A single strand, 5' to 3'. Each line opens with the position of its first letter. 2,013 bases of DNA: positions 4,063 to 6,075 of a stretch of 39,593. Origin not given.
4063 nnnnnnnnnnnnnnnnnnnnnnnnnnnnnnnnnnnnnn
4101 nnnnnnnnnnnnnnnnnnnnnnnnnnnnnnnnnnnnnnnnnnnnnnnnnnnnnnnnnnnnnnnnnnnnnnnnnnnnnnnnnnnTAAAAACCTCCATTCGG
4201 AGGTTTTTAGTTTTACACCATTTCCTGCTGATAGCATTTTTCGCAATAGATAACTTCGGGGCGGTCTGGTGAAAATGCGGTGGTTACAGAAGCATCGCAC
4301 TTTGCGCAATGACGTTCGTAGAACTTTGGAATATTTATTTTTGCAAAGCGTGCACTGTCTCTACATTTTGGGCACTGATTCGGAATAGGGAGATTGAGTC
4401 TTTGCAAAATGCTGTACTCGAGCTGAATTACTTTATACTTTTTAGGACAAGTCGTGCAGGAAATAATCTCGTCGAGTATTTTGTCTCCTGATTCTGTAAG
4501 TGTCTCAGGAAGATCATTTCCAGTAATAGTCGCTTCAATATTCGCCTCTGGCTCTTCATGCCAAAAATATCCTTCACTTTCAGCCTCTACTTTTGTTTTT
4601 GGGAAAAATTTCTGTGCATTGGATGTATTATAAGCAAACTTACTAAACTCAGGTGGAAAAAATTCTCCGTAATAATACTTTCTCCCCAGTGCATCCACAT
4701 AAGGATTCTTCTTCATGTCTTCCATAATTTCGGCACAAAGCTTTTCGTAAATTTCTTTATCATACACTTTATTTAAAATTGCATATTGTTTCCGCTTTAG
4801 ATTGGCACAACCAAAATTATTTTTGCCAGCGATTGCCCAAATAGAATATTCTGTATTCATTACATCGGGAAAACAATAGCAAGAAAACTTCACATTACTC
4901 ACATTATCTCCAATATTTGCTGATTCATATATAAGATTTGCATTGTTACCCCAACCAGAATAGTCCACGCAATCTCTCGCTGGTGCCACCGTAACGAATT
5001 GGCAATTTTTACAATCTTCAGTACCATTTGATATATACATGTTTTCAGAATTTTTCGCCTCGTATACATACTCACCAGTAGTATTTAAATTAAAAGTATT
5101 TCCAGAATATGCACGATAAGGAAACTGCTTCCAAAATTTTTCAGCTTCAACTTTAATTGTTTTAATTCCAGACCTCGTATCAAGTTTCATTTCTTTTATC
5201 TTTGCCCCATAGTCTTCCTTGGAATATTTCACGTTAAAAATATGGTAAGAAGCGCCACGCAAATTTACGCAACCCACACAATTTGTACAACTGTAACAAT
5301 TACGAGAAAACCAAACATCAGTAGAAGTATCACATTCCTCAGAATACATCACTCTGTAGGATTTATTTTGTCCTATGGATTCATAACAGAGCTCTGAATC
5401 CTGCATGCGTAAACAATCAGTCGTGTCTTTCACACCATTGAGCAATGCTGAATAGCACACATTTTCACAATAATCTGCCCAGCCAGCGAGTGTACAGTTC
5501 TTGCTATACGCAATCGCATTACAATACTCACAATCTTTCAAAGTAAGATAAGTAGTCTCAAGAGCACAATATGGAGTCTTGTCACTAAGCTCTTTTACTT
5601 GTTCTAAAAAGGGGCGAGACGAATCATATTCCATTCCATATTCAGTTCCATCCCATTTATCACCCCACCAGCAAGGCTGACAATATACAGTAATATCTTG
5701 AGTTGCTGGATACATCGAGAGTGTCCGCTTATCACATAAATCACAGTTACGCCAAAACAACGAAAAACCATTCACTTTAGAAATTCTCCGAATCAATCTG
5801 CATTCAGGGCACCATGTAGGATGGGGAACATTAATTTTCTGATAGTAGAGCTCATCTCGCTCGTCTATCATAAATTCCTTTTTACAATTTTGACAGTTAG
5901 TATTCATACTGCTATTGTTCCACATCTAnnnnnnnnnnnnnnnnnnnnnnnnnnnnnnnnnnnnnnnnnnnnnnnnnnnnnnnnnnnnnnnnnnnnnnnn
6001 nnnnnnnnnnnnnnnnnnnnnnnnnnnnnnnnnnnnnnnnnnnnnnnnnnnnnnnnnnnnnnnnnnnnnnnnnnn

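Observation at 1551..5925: Two paralogous Cys-rich multi-zinc-ribbon proteins flanking a TrmB-like regulator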

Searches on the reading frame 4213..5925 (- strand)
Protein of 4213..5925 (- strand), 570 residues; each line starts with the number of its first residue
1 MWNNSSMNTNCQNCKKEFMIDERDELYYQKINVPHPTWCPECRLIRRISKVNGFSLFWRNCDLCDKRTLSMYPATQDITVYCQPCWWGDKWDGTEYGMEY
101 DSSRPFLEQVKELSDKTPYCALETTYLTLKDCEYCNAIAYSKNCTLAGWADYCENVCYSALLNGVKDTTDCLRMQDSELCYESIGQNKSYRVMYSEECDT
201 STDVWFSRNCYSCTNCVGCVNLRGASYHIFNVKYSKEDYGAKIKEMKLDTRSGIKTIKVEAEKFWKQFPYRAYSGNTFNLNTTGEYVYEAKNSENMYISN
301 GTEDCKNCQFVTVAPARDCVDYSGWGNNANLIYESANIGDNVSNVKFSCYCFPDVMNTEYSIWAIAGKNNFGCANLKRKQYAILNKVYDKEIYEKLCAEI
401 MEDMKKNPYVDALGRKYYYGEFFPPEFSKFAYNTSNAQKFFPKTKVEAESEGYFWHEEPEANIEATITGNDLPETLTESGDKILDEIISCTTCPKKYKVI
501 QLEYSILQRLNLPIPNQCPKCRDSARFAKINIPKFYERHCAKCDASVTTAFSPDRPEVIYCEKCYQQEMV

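Call 3: search_protein_families(library=pfam, proteins=[window:4213-5925:-], max_evalue=1)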
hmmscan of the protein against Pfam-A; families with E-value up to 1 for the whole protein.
window:4213-5925:- (570 aa): 2 families
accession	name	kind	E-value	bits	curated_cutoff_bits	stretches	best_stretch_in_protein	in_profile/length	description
PF23477.1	zf_Tbcl_2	-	0.00029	20.9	27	1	535-568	3-36/37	Probable treble clef zinc finger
PF13451.12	zf_Tbcl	-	0.0077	16.6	24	1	9-47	5-44/48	Probable treble clef domain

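Call 4: search_protein_families(library=ncbifam, proteins=[window:4213-5925:-], max_evalue=1)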
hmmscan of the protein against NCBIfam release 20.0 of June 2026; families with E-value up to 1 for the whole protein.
window:4213-5925:- (570 aa): 2 families
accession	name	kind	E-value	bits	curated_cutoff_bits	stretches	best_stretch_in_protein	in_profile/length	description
TIGR04272.1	cxxc_cxxc_Mbark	domain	0.00085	19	36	1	535-567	3-35/37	CxxC-x17-CxxC domain-containing protein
NF041070.1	carrier_LysW_Arch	domain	0.44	10.6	75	0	484-501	20-37/57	alpha-aminoadipate/glutamate carrier protein LysW/ArgW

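Call 6: search_solved_structures(query=window:4213-5925:-, max_evalue=10, show_alignments=2)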
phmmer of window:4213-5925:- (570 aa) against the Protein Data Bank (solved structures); distinct sequences matched with E-value up to 10: 3.
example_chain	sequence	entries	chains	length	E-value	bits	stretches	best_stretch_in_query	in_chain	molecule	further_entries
1ctl_A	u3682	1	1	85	0.16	13.7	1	517-567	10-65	AVIAN CYSTEINE RICH PROTEIN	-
9xxw_A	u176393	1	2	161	0.17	13.6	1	239-296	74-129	predicted anti-CRISPR, ACZ01644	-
1b8t_A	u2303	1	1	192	0.72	11.5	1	517-567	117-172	PROTEIN (CRP1)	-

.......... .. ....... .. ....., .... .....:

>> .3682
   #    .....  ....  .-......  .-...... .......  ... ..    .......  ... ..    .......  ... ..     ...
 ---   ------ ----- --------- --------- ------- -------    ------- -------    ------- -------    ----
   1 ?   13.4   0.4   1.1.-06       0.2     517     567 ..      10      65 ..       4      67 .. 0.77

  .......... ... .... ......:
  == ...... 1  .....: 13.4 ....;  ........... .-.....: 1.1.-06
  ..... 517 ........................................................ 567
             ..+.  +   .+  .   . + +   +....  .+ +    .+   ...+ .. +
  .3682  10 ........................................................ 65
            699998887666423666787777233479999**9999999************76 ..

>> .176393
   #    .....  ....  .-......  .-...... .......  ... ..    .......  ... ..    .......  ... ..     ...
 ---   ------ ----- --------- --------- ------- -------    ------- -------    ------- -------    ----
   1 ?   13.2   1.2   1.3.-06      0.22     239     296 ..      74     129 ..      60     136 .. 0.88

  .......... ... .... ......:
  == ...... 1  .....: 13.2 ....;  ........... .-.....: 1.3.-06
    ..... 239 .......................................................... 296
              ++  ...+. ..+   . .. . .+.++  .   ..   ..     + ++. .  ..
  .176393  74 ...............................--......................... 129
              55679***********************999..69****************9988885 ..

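Call 7: search_protein_families(library=padloc, proteins=[window:4213-5925:-], max_evalue=1)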
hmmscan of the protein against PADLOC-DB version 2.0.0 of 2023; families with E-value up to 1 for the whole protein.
window:4213-5925:- (570 aa): 0 families

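Call 8: search_protein_families(library=phrogs, proteins=[window:4213-5925:-], max_evalue=1)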
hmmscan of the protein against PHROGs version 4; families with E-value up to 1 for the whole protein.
window:4213-5925:- (570 aa): 1 family
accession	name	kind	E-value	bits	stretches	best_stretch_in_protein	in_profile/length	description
phrog_37392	-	unknown function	0.27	12.5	0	384-419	15-49/80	-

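Call 9: find_homologous_proteins(query=window:4213-5925:-, max_evalue=0.001)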
Query window:4213-5925:- (570 aa): 2625 proteins with E <= 0.001 among 5113 candidates; the best 120 are listed.
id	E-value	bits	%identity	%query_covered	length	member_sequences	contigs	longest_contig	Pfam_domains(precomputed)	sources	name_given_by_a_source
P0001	0.0e+0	1319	100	97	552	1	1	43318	-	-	-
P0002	0.0e+0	1224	89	98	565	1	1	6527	-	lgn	-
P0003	0.0e+0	1113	82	99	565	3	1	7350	-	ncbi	-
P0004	0.0e+0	1112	81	99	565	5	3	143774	-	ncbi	-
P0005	0.0e+0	1112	81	99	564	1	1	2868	-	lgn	-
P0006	0.0e+0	1107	80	99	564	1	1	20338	-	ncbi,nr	ncbi:hypothetical protein IT400_00290 [Candidatus Nomurabacteria bacterium]|nr:hypothetical protein 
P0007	0.0e+0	1064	77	99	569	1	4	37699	-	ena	-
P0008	6.7e-291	984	71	98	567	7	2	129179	-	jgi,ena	-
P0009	3.8e-285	965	71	98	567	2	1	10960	-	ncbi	-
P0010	1.1e-284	964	70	98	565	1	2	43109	-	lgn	-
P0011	1.8e-282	956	70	98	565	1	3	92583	-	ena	-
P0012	8.2e-282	954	72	98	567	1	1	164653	-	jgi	jgi:hypothetical protein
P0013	9.9e-282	954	71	98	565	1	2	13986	-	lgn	-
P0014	3.9e-281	952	69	98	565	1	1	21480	-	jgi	jgi:hypothetical protein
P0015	1.2e-278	944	68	98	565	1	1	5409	-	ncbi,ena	ncbi:MAG: hypothetical protein WCK91_02980 [bacterium]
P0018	1.7e-275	933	69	99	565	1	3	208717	PF23477.2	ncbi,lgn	-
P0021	7.5e-273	925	68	99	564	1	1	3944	PF23477.2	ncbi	-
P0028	3.6e-265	899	67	98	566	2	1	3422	PF23477.2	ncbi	-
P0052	6.8e-256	869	64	99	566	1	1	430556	-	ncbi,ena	-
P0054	1.4e-255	868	67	93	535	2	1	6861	PF23477.2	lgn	-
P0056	5.8e-255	866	65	98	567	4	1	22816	PF23477.2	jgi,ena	-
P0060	2.9e-254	863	65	99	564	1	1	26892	PF23477.2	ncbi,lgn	-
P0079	2.2e-250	850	70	88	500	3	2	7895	PF23477.2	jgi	jgi:CxxC-x17-CxxC domain-containing protein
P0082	2.4e-249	847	63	98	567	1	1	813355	-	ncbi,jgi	ncbi:MAG: hypothetical protein WC735_03315 [Candidatus Paceibacterota bacterium]|jgi:hypothetical pr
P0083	1.9e-248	844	63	98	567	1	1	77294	PF23477.2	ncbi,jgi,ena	ncbi:MAG: hypothetical protein WCW93_01855 [Candidatus Paceibacterota bacterium]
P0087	2.1e-247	841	61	98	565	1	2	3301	PF23477.2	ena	-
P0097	3.4e-244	830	62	99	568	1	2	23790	PF23477.2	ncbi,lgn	ncbi:MAG: hypothetical protein WAV15_00675 [Minisyncoccia bacterium]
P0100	1.4e-243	828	60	99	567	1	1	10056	PF23477.2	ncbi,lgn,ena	ncbi:MAG: hypothetical protein WCI76_02420 [bacterium]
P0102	2.9e-243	827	62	98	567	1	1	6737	PF23477.2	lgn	-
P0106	2.2e-242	824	61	98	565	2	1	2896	PF23477.2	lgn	-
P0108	2.9e-242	824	61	98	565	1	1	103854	PF23477.2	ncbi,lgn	-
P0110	6.7e-242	822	60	98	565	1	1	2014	PF23477.2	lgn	-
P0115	6.6e-241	819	60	98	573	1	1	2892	PF23477.2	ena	-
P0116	7.0e-241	819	66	90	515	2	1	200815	PF23477.2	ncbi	-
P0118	1.4e-240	818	60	98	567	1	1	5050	PF23477.2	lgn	-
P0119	1.5e-240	818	61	98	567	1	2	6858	PF23477.2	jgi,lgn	jgi:CxxC-x17-CxxC domain-containing protein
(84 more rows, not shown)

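Call 16: find_encoding_contigs(protein=P0082, flank=8000, max_places=2)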
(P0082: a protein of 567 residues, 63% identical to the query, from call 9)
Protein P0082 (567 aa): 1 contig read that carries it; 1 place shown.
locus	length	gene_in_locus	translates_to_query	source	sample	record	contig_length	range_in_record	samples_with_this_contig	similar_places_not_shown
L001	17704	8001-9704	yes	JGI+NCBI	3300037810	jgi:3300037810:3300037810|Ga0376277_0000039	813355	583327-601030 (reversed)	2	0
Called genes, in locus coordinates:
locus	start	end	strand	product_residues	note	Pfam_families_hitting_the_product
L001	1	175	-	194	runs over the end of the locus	PF12917:YfbR-like, PF13023:HD_3, PF01966:HD (weak)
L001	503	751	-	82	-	PF01541:GIY-YIG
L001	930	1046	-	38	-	-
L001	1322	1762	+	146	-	PF03652:RuvX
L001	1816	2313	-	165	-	-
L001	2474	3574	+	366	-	PF11104:PilM_2, PF14450:FtsA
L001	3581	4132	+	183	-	-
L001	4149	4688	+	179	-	-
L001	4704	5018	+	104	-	-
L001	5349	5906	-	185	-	-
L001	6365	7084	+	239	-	-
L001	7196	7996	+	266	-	PF00849:PseudoU_synth_2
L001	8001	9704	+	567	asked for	-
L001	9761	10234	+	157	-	PF01245:Ribosomal_L19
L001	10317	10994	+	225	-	PF14528:LAGLIDADG_3 (faint)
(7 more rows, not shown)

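Call 19: find_encoding_contigs(protein=P0052, flank=8000, max_places=1)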
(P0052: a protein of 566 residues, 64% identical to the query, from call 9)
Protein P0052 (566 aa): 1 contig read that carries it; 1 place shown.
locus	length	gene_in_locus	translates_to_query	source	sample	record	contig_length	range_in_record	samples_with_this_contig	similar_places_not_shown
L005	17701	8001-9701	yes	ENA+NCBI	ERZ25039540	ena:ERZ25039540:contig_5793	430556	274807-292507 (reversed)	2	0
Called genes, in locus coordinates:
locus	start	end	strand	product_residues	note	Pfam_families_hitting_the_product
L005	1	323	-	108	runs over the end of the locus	PF22042:EF-G_D2, PF03144:GTP_EFTU_D2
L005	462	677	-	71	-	-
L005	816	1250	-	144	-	PF00009:GTP_EFTU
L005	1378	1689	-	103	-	-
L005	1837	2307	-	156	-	PF00177:Ribosomal_S7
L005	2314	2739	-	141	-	PF00164:Ribosom_S12_S23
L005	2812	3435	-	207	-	PF02163:Peptidase_M50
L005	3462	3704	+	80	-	PF00830:Ribosomal_L28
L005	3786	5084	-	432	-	PF00270:DEAD, PF04851:ResIII (faint), PF00271:Helicase_C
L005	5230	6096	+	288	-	PF00849:PseudoU_synth_2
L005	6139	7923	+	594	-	-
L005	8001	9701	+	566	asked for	-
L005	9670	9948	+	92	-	-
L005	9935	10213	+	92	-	PF01245:Ribosomal_L19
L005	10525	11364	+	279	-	-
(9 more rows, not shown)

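Call 21: predict_structure(alignment_id=A1)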
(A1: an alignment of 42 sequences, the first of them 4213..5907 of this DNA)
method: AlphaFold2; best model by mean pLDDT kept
length: 564 residues; sequences in the alignment: 42
mean_pLDDT: 85.4   pTM: 0.86
mean pLDDT of the five models: 85.4, 80.2, 78.5, 75.9, 75.1
residues with pLDDT >= 90: 273; 70-90: 236; 50-70: 55; < 50: 0
segments of 3 or more residues with pLDDT < 50: none
pLDDT, mean of each block of 10 residues (from residue 1): 92 91 91 92 88 92 89 88 85 93 92 76 72 81 85 89 91 91 88 79 70 68 83 91 93 91 82 65 74 75 69 68 75 76 76 75 67 78 90 93 95 92 92 93 94 85 95 93 95 94 95 92 87 95 90 91 81
secondary structure, 60 per line:
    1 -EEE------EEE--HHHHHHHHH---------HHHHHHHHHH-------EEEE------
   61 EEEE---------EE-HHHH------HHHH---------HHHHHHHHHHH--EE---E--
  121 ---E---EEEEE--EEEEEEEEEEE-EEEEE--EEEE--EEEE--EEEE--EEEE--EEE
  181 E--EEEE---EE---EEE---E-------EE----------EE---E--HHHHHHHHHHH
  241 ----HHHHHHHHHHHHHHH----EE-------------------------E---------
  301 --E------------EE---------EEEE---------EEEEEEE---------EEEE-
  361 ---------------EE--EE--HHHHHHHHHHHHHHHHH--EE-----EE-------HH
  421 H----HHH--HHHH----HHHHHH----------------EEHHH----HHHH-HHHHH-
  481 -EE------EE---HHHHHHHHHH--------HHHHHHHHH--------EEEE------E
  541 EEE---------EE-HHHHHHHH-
elements in order: E2-4 E11-13 H16-24 H34-43 E51-54 E61-64 H77-80 H87-90 H100-110 E128-132 E135-145 E147-151 E154-157 E160-163 E166-169 E172-175 E178-181 E184-187 E196-198 H230-240 H245-259 E327-330 E340-346 E356-359 H384-400 H431-434 H439-444 H470-473 H475-479 H495-504 H513-521 E530-533 E540-543 H556-563

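Call 23: search_protein_representatives(alignment_id=A1)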
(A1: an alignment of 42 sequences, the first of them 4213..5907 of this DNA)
Query: 42 sequences, 591 profile positions. Proteins with E-value up to 0.001 (for the whole library): 4928; up to 1e-10: 3593; up to 1e-30: 2080. The best 150 are listed.
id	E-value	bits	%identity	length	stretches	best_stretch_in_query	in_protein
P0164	1.6e-290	981.2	-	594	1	1-590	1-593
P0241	1.5e-242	822.9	-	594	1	1-590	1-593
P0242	4.3e-230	781.7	-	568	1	1-590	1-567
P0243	1.2e-225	767.0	-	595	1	2-590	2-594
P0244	2.4e-223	759.4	-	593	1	1-590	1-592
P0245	9.9e-218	740.9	-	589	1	5-591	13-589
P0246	1.4e-216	737.1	-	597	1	3-591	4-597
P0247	2.9e-215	732.8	-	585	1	4-590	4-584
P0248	3.2e-214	729.3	-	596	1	1-591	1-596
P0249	2.5e-210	716.4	-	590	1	3-590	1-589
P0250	9.8e-207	704.6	-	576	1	1-590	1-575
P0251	8.8e-206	701.4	-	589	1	2-590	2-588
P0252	3.0e-205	699.7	-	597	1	2-590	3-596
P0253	3.2e-205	699.6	-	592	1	1-590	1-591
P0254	1.8e-204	697.1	-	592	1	3-590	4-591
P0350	2.3e-152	525.1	-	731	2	7-530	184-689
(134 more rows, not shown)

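Call 24: fold_search(model_id=the predicted structure, library=pdb)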
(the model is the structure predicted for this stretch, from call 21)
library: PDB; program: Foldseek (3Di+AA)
matches with E <= 10: 259; with E <= 0.001: 0
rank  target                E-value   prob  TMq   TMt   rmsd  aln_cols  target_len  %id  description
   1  4e79_A                1.4e-02  0.35  0.10  0.14  15.3       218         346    9  Structure of LpxD from Acinetobacter baumannii at 2.66A resolution (P4322 form) (released 2013-01-16)
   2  3ow5                  1.7e-02  0.25  0.10  0.19  13.0       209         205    9  Crystal structure of the Y200A mutant of gamma carbonic anhydrase from Methanosarcina thermophila (released 2011-10-26)
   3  3ou9                  2.1e-02  0.18  0.08  0.15  12.0       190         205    7  Crystal structure of gamma-carbonic anhydrase W19F mutant from Methanosarcina thermophila (released 2011-10-26)
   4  9lin                  3.6e-02  0.14  0.08  0.16  14.0       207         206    7  Crystal structure of apo dGCA1_L83A (released 2025-04-02)
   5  3st8                  4.0e-02  0.13  0.07  0.08   9.8       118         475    5  Crystal structure of GlmU from Mycobacterium tuberculosis in complex with COENZYME A, GLUCOSAMINE 1-PHOSPHATE and URIDIN (released 2012-08-08)
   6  3bsy_A                5.1e-02  0.12  0.08  0.16  12.3       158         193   14  PglD from Campylobacter jejuni, NCTC 11168, in complex with acetyl coenzyme A (released 2008-07-29)
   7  4eaa                  6.3e-02  0.15  0.08  0.15   9.2       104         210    8  X-ray crystal structure of the H141N mutant of perosamine N-acetyltransferase from Caulobacter crescentus in complex wit (released 2012-04-04)
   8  2vhe_A                6.3e-02  0.13  0.08  0.17  13.2       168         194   11  PglD-CoA complex: An acetyl transferase from Campylobacter jejuni (released 2008-01-29)
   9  4ihg_E                6.7e-02  0.20  0.11  0.15  14.0       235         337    7  Chasing Acyl Carrier Protein Through a Catalytic Cycle of Lipid A Production (released 2013-11-13)
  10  3spt                  6.7e-02  0.08  0.07  0.08  10.2       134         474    8  Crystal structure of GlmU from Mycobacterium tuberculosis in complex with ACETYL COENZYME A and URIDINE-DIPHOSPHATE-N-AC (released 2012-08-08)
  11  5t2y_A                7.8e-02  0.09  0.08  0.16  11.4       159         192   10  Crystal Structure of C. jejuni PglD in complex with 5-methyl-4-(methylamino)-2-phenethylthieno[2,3-d]pyrimidine-6-carb (released 2017-02-22)
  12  7kr9                  8.7e-02  0.13  0.09  0.10  10.8       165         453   10  Bifunctional enzyme GlmU bound to Zn(II) (released 2021-12-01)
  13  4ihh_A                8.7e-02  0.08  0.07  0.09  13.1       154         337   10  Chasing Acyl Carrier Protein Through a Catalytic Cycle of Lipid A Production (released 2013-11-13)
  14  4mzu_D                9.2e-02  0.28  0.09  0.15   8.6       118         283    9  Crystal structure of FdtD, a bifunctional ketoisomerase/N-acetyltransferase from Shewanella denitrificans (released 2013-10-09)
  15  4aaw                  9.2e-02  0.15  0.08  0.09   9.1       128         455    9  S.pneumoniae GlmU in complex with an antibacterial inhibitor (released 2012-02-15)
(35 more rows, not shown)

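Call 26: find_related_loci(query=A1, collection=genome_contigs, flank=10000)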
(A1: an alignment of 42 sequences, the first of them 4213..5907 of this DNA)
Query A1 (564 aa) in genome_contigs; peptide patterns used: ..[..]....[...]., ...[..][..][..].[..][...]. (x = any residue, [..] = any of these).
600 stretches matched a pattern (row limit reached: there are more); 588 encode a relative of the query (tblastn E <= 1e-3); the best 80 are kept; 80 distinct loci.
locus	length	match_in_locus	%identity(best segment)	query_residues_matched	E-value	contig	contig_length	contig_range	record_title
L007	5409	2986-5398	68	1-564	0e+0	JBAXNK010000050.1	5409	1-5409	MAG: bacterium isolate ELA477 MAG477_50, whole genome shotgun sequence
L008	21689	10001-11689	69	2-564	0e+0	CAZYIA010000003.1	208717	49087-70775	MAG TPA_asm: uncultured Candidatus Saccharibacteria bacterium isolate SRP263991_co5_231 genome assembly, contig: NODE_93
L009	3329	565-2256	64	4-564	0e+0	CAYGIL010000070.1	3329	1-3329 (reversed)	MAG TPA_asm: uncultured Candidatus Saccharibacteria bacterium isolate ERP113451_co3_28 genome assembly, contig: NODE_340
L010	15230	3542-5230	64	2-564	0e+0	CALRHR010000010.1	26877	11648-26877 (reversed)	MAG: Candidatus Nomurabacteria bacterium isolate TrH-25oct19-200 genome assembly, contig: TrH-25oct19-C3236, whole genom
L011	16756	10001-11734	62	4-564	0e+0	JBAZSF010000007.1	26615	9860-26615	MAG: Candidatus Paceibacterota bacterium isolate SO_2017_GW1_167 NODE_7518_length_26615_cov_3.036885_OW334_2017, whole g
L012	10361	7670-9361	60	4-564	0e+0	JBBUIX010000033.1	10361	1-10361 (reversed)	MAG: Patescibacteria group bacterium isolate H43-bin140_1 H43_bin140_1_000000000033, whole genome shotgun sequence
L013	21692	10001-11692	59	4-564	0e+0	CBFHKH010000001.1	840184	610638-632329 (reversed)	MAG: Minisyncoccia bacterium isolate AGTU_16_bin_21_orig genome assembly, contig: AGTU_16_bin_21_orig_AGTU_16_c_00000000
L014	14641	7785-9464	59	5-564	0e+0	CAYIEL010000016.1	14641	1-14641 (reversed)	MAG TPA_asm: uncultured Candidatus Saccharibacteria bacterium isolate ERP119705_co18_447 genome assembly, contig: NODE_5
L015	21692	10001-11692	58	4-564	0e+0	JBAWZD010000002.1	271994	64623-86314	MAG: bacterium isolate ELA106 MAG106_2, whole genome shotgun sequence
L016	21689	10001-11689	58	4-563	0e+0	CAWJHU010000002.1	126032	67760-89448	MAG: Candidatus Nomurabacteria bacterium isolate MFD03726.bin.1.76 genome assembly, contig: contig_78998, whole genome s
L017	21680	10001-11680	58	5-564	0e+0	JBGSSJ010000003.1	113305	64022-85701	MAG: Candidatus Paceibacteria bacterium isolate JTS-AC38 k141_3929769, whole genome shotgun sequence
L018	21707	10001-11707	60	4-564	0e+0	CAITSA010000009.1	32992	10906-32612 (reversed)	uncultured bacterium isolate AlinenLipids_bin-4835 genome assembly, contig: bin-4835:09/31, whole genome shotgun sequenc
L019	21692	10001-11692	58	5-564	0e+0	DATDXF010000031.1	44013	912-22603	MAG TPA_asm: Candidatus Paceibacterota bacterium isolate SMAG_U8131 k141_2226181, whole genome shotgun sequence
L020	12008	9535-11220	56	2-563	0e+0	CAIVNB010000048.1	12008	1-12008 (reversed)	uncultured bacterium isolate AlinenLipids_bin-5200 genome assembly, contig: bin-5200:48/88, whole genome shotgun sequenc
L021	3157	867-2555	58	2-564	0e+0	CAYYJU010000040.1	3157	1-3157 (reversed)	MAG TPA_asm: uncultured Candidatus Saccharibacteria bacterium isolate SRP286056_co1_681 genome assembly, contig: NODE_51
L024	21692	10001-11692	56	4-564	0e+0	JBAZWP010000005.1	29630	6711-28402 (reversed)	MAG: Candidatus Paceibacterota bacterium isolate SO_2017_GW1_35 NODE_6619_length_29630_cov_0.995323_OW334_2017, whole ge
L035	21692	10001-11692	58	4-564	0e+0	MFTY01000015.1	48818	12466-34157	MAG: Candidatus Nomurabacteria bacterium RIFCSPHIGHO2_02_FULL_35_13 rifcsphigho2_02_scaffold_3316, whole genome shotgun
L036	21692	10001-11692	51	4-564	0e+0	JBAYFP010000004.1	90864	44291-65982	MAG: Candidatus Paceibacterota bacterium isolate SO_2016_GW1_104 scaffold00566_OW334_2016, whole genome shotgun sequence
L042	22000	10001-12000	45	4-564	2e-171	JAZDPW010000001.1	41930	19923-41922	MAG: Candidatus Jorgensenbacteria bacterium isolate MEGAHIT-group-0.89 k141_13868214, whole genome shotgun sequence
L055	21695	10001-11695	43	5-564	3e-151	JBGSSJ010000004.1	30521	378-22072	MAG: Candidatus Paceibacteria bacterium isolate JTS-AC38 k141_1155049, whole genome shotgun sequence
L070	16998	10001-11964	43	5-564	1e-167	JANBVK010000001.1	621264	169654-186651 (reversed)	MAG: Patescibacteria group bacterium isolate AMOR_Bin_147 NODE_1_length_621264_cov_13.613588, whole genome shotgun seque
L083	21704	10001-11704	40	4-563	1e-135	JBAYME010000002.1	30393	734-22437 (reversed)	MAG: Candidatus Paceibacterota bacterium isolate SO_2016_LW1_32 scaffold01243_LW64-88_2016, whole genome shotgun sequenc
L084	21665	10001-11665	40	4-563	1e-135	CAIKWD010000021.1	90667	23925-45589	Candidatus Staskawiczbacteria bacterium isolate MJ-time_bin-8344 genome assembly, contig: bin-8344:21/31, whole genome s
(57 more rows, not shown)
